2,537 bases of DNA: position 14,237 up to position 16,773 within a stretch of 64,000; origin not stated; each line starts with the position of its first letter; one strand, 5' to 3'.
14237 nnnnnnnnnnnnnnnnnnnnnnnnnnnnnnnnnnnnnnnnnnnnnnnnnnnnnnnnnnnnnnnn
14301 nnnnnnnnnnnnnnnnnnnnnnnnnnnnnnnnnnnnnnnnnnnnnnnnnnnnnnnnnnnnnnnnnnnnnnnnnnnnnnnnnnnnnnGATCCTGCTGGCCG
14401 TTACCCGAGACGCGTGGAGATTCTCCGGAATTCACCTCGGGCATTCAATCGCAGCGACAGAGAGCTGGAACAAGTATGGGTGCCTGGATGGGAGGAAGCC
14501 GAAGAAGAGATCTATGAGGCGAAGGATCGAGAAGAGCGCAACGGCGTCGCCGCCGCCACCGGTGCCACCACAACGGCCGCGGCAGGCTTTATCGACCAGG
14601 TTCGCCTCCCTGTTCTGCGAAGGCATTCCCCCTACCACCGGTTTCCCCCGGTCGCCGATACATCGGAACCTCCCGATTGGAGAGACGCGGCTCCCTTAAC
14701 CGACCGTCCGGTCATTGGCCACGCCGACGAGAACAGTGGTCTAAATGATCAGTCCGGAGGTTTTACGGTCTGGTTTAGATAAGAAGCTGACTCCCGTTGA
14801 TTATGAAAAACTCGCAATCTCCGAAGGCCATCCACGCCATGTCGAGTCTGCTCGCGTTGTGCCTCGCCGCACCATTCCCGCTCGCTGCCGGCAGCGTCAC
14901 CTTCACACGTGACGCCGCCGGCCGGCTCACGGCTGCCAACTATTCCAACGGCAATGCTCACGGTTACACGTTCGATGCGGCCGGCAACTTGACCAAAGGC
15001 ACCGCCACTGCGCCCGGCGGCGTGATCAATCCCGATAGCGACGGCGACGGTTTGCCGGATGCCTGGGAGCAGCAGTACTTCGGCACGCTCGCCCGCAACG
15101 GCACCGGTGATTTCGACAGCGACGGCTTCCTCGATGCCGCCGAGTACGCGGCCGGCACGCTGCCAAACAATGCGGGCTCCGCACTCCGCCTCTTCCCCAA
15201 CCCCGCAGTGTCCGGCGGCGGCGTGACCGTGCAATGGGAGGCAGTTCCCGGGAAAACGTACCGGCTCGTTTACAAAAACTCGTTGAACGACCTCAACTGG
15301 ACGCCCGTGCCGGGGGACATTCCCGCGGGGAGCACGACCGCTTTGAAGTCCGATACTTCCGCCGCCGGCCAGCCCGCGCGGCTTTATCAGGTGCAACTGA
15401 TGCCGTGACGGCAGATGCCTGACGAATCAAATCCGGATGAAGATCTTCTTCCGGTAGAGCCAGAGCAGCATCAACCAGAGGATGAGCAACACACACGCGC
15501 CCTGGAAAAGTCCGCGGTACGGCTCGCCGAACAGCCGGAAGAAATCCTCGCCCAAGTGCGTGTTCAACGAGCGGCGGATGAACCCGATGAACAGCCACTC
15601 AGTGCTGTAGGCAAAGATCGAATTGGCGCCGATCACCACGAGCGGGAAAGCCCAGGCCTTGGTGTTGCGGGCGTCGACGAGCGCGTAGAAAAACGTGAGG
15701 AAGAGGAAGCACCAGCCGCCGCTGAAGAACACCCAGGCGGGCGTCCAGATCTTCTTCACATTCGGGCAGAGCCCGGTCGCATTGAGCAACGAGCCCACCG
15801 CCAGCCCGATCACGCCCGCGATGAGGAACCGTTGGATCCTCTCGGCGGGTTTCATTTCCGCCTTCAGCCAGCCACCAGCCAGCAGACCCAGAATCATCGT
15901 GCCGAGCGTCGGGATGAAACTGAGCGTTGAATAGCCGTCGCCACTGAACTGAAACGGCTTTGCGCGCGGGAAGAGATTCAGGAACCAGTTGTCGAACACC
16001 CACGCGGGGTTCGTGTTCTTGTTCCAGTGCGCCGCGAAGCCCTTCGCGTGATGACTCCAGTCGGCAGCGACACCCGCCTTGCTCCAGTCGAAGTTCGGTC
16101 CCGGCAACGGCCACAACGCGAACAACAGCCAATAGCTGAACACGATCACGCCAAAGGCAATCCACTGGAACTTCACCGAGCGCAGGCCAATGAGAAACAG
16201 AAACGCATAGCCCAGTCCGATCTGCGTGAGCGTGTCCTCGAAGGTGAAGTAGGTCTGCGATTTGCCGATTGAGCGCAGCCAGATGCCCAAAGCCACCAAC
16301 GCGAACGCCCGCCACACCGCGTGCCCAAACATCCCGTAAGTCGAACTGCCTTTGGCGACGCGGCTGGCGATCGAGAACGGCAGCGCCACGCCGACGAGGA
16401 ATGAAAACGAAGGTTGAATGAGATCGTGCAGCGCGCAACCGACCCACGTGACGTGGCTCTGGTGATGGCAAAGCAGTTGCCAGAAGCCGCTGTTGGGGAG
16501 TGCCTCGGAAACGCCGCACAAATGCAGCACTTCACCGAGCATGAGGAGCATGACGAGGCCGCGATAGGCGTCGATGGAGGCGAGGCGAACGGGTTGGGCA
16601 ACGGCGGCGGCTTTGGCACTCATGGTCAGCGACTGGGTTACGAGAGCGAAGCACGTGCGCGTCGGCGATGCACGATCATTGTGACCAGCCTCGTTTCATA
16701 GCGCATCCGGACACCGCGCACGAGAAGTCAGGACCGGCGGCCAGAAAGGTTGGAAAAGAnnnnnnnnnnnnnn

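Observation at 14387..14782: Unassignable 127-aa tail after the RHS DPAG site, with no cytoplasmic immunity gene next to it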

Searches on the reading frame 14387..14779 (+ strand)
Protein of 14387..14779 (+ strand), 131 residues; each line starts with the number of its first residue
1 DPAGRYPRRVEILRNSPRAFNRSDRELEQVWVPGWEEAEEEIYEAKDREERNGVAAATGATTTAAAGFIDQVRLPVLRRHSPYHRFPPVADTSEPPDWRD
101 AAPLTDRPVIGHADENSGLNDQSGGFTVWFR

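Call 6: search_protein_families(library=pfam, proteins=[window:14387-14779:+], max_evalue=0.1)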
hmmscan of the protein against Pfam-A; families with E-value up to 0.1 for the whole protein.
window:14387-14779:+ (131 aa): 0 families

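Call 7: find_homologous_proteins(query=window:14399-14779:+, max_evalue=1)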
Query seq(127 aa): 26 candidates shared short words with the query, none scored E <= 1.

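Call 10: search_protein_families(library=ncbifam, proteins=[window:14387-14779:+], max_evalue=1)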
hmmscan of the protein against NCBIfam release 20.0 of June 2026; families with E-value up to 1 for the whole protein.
window:14387-14779:+ (131 aa): 1 family
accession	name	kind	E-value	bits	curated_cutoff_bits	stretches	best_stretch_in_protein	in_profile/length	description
NF041312.1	Superox_dis_Halo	equivalog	0.096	12.7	300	1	28-69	29-70/196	superoxide dismutase [Mn]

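Call 16: search_protein_representatives(protein=window:14399-14779:+)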
Query: 127 residues. Proteins with E-value up to 0.001 (for the whole library): 0; up to 1e-10: 0; up to 1e-30: 0. The best 0 are listed.
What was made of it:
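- Checked: It has no homologue in the 5.8-billion-protein word-indexed search (call 7) and none at E<=0.001 in the exhaustive phmmer search of 1.84 billion representatives (call 16).
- There is no homologue at all (calls 7, 16).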

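Call 32: search_solved_structures(query=window:14399-14779:+, max_evalue=10)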
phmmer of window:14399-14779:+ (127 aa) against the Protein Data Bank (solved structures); distinct sequences matched with E-value up to 10: 5.
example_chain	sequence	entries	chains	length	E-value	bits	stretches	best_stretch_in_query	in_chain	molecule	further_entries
4a42_A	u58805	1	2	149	0.79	13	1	4-44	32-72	ALPHA-N-ACETYLGLUCOSAMINIDASE FAMILY PROTEIN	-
6yab_AAA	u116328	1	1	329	1.2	12.5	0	14-54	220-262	Lipoprotein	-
6yab_DDD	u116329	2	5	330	1.2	12.5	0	14-54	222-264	Lipoprotein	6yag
6ya3_C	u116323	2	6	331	1.2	12.5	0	14-54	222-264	Lipoprotein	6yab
6y9u_A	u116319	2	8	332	1.2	12.4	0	14-54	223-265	Lipoprotein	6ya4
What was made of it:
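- Checked: The tail has no match in Pfam or NCBIfam (calls 6, 10) or in PDB sequences (call 32).
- Orphan status: calls 7, 16, 32.
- Tried and rejected: Pfam, NCBIfam, PDB sequences, the 5.8-billion-protein search and the exhaustive 1.84-billion phmmer search all found nothing (calls 6, 7, 10, 16, 32).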

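Call 39: predict_structure(protein=window:14399-14779:+)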
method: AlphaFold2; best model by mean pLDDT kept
length: 127 residues; sequences in the alignment: 1
mean_pLDDT: 45.9   pTM: 0.14
mean pLDDT of the five models: 45.9, 42.1, 37.9, 36.5, 30.5
residues with pLDDT >= 90: 0; 70-90: 0; 50-70: 33; < 50: 94
segments of 3 or more residues with pLDDT < 50: 1-30, 49-83, 100-124
pLDDT, mean of each block of 10 residues (from residue 1): 41 40 45 52 53 43 43 40 49 55 46 44 43
secondary structure, 60 per line:
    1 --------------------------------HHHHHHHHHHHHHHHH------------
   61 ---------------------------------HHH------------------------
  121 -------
elements in order: H33-48
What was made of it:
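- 14471..14779 (+): Unique 103-residue part of the tail: an acidic helix, an Ala/Thr-rich stretch, a Pro/Arg-rich stretch, then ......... It has no homologue anywhere. Call 39 (AF2 pLDDT 45.9, pTM 0.14, one helix at tail residues 33-48).
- On Rhs/YD polymorphic toxin: No toxin family in Pfam, NCBIfam or PDB sequences, no homologue at all, and no confident fold (calls 6, 7, 10, 16, 32, 39).
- AF2 gives pLDDT 46 with a single helix (call 39).
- Tried and rejected: Single-sequence AF2 gave pLDDT 45.9, so a fold search would be meaningless and was not run (call 39).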

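Call 47: search_protein_families(library=pfam, alignment_id=A3, max_evalue=0.001)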
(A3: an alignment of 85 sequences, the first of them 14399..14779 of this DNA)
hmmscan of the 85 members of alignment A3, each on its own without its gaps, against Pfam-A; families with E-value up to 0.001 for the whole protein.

A. member 1, window:14399-14779:+ (127 aa): 0 families

B. families by the number of members that match (of 85 scanned): 9 families
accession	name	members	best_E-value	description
PF07715.20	Plug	3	1.9e-20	TonB-dependent Receptor Plug Domain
PF13609.12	Porin_4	2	2.6e-06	Gram-negative porin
PF07596.16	SBP_bac_10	1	6.9e-19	Protein of unknown function (DUF1559)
PF02264.21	LamB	1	2.3e-13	LamB porin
PF24681.1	Kelch_KLHDC2_KLHL20_DRC7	1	3.5e-11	KLHDC2/KLHL20/DRC7 Kelch-repeats domain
PF24981.1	Beta-prop_ATRN-LZTR1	1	3.1e-10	Attractin/LZTR1 beta-propeller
PF13415.12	Kelch_3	1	0.00012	Galactose oxidase, central domain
PF13418.12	Kelch_4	1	0.0003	Galactose oxidase, central domain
PF03980.19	Nnf1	1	0.00079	Nnf1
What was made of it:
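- No known toxin domain was found in 85 tails (call 47).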

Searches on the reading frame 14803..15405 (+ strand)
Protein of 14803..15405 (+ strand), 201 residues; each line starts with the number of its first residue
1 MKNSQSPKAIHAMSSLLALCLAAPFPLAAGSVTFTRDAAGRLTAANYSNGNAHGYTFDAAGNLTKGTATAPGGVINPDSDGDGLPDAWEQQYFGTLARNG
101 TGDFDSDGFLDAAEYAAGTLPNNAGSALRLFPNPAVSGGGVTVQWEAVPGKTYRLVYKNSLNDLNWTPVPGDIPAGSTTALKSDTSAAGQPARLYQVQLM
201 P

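Call 6: search_protein_families(library=pfam, proteins=[window:14803-15405:+], max_evalue=0.1)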
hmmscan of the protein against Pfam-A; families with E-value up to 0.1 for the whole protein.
window:14803-15405:+ (201 aa): 2 families
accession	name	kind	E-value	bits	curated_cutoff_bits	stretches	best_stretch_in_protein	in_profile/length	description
PF18884.5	TSP3_bac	-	4.8e-08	33.1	25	1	78-95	1-17/22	Bacterial TSP3 repeat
PF05593.20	RHS_repeat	-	3e-07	31.1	22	1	28-51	13-37/38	RHS Repeat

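Call 10: search_protein_families(library=ncbifam, proteins=[window:14803-15405:+], max_evalue=1)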
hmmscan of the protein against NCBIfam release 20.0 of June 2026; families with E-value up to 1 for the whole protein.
window:14803-15405:+ (201 aa): 3 families
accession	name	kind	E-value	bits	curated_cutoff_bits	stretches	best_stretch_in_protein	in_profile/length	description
TIGR01643.1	YD_repeat_2x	repeat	0.00058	20.3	15.8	1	37-65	2-30/42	YD repeat-containing protein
NF042425.1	Amuc_1099_fam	equivalog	0.0076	15.9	50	1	102-126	128-152/321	Amuc_1099 family pilus-like system protein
NF047639.1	throspo3_MtsD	equivalog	0.0086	14.2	800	1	78-123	482-529/651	cell-cell cohesion protein MtsD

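Call 14: find_encoding_contigs(protein=window:14803-15405:+, flank=10000, max_places=6)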
Protein window:14803-15405:+ (201 aa): no gene with exactly this product is on record in the collection.

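Call 57: find_homologous_proteins(query=window:14803-15405:+, max_evalue=0.00001)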
Query window:14803-15405:+ (201 aa): 46 proteins with E <= 0.00001 among 1883 candidates.
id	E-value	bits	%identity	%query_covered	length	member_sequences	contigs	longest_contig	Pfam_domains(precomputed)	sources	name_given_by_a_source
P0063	1.4e-128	445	100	100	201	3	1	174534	PF05593.20,PF18884.6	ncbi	-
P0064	3.7e-96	339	81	92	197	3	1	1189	PF05593.20,PF18884.6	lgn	-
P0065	1.9e-82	294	76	86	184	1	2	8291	PF05593.20,PF18884.6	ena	-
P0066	8.2e-63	230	57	92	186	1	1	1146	PF05593.20,PF18884.6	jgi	jgi:YD repeat-containing protein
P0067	6.1e-59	217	59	88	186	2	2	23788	PF05593.20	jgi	jgi:YD repeat-containing protein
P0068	7.8e-58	214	58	85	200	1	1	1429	PF05593.20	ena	-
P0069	3.4e-55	205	50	100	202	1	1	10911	PF05593.20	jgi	jgi:YD repeat-containing protein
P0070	3.4e-54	202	51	95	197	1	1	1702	PF05593.20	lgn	-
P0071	2.2e-51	193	51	93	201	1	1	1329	PF05593.20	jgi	jgi:YD repeat-containing protein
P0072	3.7e-51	192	53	86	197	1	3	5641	PF05593.20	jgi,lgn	-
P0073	5.6e-51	191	51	96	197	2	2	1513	PF05593.20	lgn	-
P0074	8.4e-51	191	50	97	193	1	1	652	PF05593.20,PF18884.6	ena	-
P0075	1.3e-50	190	50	95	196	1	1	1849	PF05593.20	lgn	-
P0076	1.4e-50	190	55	86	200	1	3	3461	PF05593.20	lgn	-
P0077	1.7e-50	190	56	86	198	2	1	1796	PF18884.6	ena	-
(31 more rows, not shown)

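Call 59: find_encoding_contigs(protein=P0063, flank=3000, max_places=3)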
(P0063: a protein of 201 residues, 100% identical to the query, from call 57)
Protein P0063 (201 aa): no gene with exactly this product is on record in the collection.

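Call 60: find_encoding_contigs(protein=P0065, flank=8000, max_places=3)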
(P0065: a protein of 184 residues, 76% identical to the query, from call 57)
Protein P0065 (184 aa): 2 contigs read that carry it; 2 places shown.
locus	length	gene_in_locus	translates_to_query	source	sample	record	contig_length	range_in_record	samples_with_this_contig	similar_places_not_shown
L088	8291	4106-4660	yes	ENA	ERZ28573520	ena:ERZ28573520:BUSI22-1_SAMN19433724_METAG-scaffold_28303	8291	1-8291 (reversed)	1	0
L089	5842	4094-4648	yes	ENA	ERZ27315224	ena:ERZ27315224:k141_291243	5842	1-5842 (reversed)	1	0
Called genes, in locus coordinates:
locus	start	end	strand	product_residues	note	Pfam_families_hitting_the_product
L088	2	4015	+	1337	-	?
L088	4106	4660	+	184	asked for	PF05593:RHS_repeat (faint), PF18884:TSP3_bac (faint)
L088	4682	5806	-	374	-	-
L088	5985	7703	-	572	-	-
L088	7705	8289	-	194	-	?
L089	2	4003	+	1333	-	?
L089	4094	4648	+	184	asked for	PF05593:RHS_repeat (faint), PF18884:TSP3_bac (faint)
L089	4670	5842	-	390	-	?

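Call 61: find_encoding_contigs(protein=P0064, flank=3000, max_places=3)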
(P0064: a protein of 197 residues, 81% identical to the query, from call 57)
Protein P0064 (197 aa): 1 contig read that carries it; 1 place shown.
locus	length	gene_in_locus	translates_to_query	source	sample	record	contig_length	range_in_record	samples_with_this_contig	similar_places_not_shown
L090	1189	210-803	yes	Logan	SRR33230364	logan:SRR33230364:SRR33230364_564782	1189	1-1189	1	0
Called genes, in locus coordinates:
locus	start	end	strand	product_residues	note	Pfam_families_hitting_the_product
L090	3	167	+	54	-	?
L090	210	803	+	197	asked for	PF18884:TSP3_bac (faint), PF05593:RHS_repeat (weak)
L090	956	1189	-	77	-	?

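Call 66: search_protein_families(library=pfam, proteins=[L088:3410-4012:+, L090:3-164:+, L088:4682-5806:-], max_evalue=0.05)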
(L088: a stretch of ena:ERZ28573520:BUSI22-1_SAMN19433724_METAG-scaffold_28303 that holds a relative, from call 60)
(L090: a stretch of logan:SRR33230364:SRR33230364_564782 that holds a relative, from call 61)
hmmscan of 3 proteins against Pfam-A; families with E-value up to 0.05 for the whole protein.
L088:3410-4012:+ (201 aa): 3 families
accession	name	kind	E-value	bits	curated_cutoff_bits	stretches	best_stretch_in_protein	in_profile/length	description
PF01839.29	FG-GAP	-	7.7e-05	22.9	22.1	1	72-93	2-23/37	FG-GAP repeat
PF13517.12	FG-GAP_3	-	8.8e-05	23.5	26.9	0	69-89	40-60/61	FG-GAP-like repeat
PF12256.14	TcdB_toxin_midN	-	0.008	15.9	24.8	0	68-95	23-50/181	Insecticide toxin TcdB middle/N-terminal region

L090:3-164:+ (54 aa): 0 families

L088:4682-5806:- (374 aa): 0 families

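Call 71: predict_structure(alignment_id=A4)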
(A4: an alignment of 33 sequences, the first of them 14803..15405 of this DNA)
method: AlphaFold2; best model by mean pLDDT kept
length: 201 residues; sequences in the alignment: 33
mean_pLDDT: 82.7   pTM: 0.52
mean pLDDT of the five models: 82.7, 82.2, 82.1, 80.7, 79.7
residues with pLDDT >= 90: 73; 70-90: 92; 50-70: 32; < 50: 4
segments of 3 or more residues with pLDDT < 50: 1-3
pLDDT, mean of each block of 10 residues (from residue 1): 51 60 62 92 88 86 77 70 87 89 88 84 85 80 92 95 95 95 89 90 86
secondary structure, 60 per line:
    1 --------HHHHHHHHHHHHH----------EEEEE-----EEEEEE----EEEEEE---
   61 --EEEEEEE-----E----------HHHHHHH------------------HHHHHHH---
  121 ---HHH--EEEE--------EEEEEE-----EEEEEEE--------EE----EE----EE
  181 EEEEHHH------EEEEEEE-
elements in order: H9-21 E32-36 E42-47 E52-57 E63-69 H86-92 H111-117 E129-132 E141-146 E152-158 E179-184 E194-200

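Call 73: fold_search(model_id=the predicted structure, library=pdb)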
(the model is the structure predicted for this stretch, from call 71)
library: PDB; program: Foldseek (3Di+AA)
matches with E <= 10: 1008; with E <= 0.001: 0
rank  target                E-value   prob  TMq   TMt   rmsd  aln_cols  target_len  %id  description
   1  4nn7_C                9.7e-03  0.95  0.24  0.28  12.8       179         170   12  Cytokine receptor complex - Crystal form 2 (released 2014-03-19)
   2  4igl_D                1.8e-02  1.00  0.21  0.07   2.1        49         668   33  Structure of the RHS-repeat containing BC component of the secreted ABC toxin complex from Yersinia entomophaga (released 2013-08-07)
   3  4igl_B                2.2e-02  1.00  0.21  0.07   2.1        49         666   33  Structure of the RHS-repeat containing BC component of the secreted ABC toxin complex from Yersinia entomophaga (released 2013-08-07)
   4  7wrg_A                4.2e-02  0.16  0.13  0.05  17.4       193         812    8  Crystal structure of full-length kinesin-3 KLP-6 (released 2022-08-10)
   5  4nn5_C                4.4e-02  0.77  0.23  0.25  13.0       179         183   13  Cytokine receptor complex - Crystal form 1A (released 2014-03-19)
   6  2ya1_A                5.0e-02  0.38  0.23  0.06  13.1       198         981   14  Product complex of a multi-modular glycogen-degrading pneumococcal virulence factor SpuA (released 2011-04-20)
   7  6l7i_G                5.3e-02  1.00  0.21  0.06   1.3        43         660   28  Signal substraction of TcdB1-TccC2 and part of TcdA1 (released 2021-03-31)
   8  8wm1_A                5.6e-02  0.99  0.27  0.13   4.1        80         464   15  DHS dehydratase (released 2024-10-02)
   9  7v4g_B                5.9e-02  0.06  0.11  0.11  18.0       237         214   13  Crystal structure of human ALKBH5 in complex with m6A-containing ssRNA (released 2022-03-30)
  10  6a97_A                6.7e-02  0.21  0.20  0.16  17.3       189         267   13  Crystal structure of MHC-like MILL2 (released 2018-12-05)
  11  3i85_B                7.5e-02  0.91  0.24  0.45   4.3        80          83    8  The Crystal Structure of Human EMMPRIN N-terminal Domain 1 (released 2009-10-06)
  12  5kis_B                7.9e-02  1.00  0.22  0.07   1.2        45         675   24  YenB/RHS2 complex (released 2017-08-09)
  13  1kf9_B                7.9e-02  0.87  0.22  0.23   4.7        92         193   17  PHAGE DISPLAY DERIVED VARIANT OF HUMAN GROWTH HORMONE COMPLEXED WITH TWO COPIES OF THE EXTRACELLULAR DOMAIN OF ITS REC (released 2002-11-20)
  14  6msv_H                7.9e-02  0.72  0.19  0.34   5.9        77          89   14  Structure of the 6th type III domain from human fibronectin (released 2019-10-23)
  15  9mfg_B                8.4e-02  0.97  0.26  0.18   4.3        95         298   15  Complex of IL23 receptor and VHH (released 2025-05-21)
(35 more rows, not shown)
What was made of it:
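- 14803..15408 (+): Conserved partner gene, 201 aa: signal peptide, one YD-repeat pair, a TSP3 calcium-binding repeat and an FN3-like beta-sandwich. Calls 71 and 73 (AF2 pLDDT 82.7; the YD sheet superposes on ABC-toxin shells at 1.2-2.1 A rmsd).
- Closest known: BC components of ABC. Same: The partner's YD sheet superposes on 4igl, 6l7i and 5kis (call 73).
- It appears to be exported, and its YD hairpin matches the RHS-shell fold (call 73), so it could dock on the shell. Its fold is a YD sheet, a TSP3 repeat and an FN3-like sandwich, which is adhesin-like and unlike any known immunity protein (calls 71, 73).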

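Call 74: list_cluster_members(proteins=[P0063])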
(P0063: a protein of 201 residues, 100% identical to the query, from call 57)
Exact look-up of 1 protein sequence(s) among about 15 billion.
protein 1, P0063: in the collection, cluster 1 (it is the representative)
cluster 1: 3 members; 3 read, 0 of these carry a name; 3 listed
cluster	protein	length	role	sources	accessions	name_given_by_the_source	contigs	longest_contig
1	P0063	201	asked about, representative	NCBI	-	-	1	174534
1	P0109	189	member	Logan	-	-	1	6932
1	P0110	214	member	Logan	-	-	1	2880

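Call 76: find_encoding_contigs(protein=P0109, flank=7000, max_places=3)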
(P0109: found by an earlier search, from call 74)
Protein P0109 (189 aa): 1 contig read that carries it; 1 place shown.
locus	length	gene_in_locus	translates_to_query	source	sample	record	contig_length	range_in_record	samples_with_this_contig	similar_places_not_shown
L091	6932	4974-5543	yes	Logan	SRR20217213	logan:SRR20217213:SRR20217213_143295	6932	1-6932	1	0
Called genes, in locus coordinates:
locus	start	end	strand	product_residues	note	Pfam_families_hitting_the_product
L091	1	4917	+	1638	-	?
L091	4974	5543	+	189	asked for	PF05593:RHS_repeat (faint), PF18884:TSP3_bac (faint)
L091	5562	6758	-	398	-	-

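Call 77: find_encoding_contigs(protein=P0110, flank=3000, max_places=3)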
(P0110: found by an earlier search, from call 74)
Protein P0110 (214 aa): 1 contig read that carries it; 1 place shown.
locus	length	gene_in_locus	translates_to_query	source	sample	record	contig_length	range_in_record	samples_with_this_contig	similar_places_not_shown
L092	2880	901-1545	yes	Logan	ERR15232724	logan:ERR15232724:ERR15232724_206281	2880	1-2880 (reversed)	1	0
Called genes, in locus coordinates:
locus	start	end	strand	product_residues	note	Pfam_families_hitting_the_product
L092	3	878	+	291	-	?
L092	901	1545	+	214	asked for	PF05593:RHS_repeat (faint)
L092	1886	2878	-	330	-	?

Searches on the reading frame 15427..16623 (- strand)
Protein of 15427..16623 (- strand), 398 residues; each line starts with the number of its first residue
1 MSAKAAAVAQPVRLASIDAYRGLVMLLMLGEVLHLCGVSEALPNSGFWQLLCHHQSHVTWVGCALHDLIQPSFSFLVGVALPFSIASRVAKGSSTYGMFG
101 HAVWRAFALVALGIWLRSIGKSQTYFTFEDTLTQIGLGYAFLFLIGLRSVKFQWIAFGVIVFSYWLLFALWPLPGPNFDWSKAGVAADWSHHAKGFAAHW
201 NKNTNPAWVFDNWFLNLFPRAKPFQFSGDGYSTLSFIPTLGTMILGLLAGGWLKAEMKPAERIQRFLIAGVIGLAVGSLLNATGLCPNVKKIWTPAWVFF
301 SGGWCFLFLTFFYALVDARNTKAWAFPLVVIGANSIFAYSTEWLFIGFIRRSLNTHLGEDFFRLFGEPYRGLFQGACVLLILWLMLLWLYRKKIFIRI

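Call 18: search_protein_families(library=pfam, proteins=[window:15427-16623:-], max_evalue=0.001)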
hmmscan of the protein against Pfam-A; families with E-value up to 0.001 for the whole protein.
window:15427-16623:- (398 aa): 0 families

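Call 66: search_protein_families(library=pfam, proteins=[window:15427-16623:-], max_evalue=0.05)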
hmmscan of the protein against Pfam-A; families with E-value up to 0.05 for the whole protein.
window:15427-16623:- (398 aa): 0 families
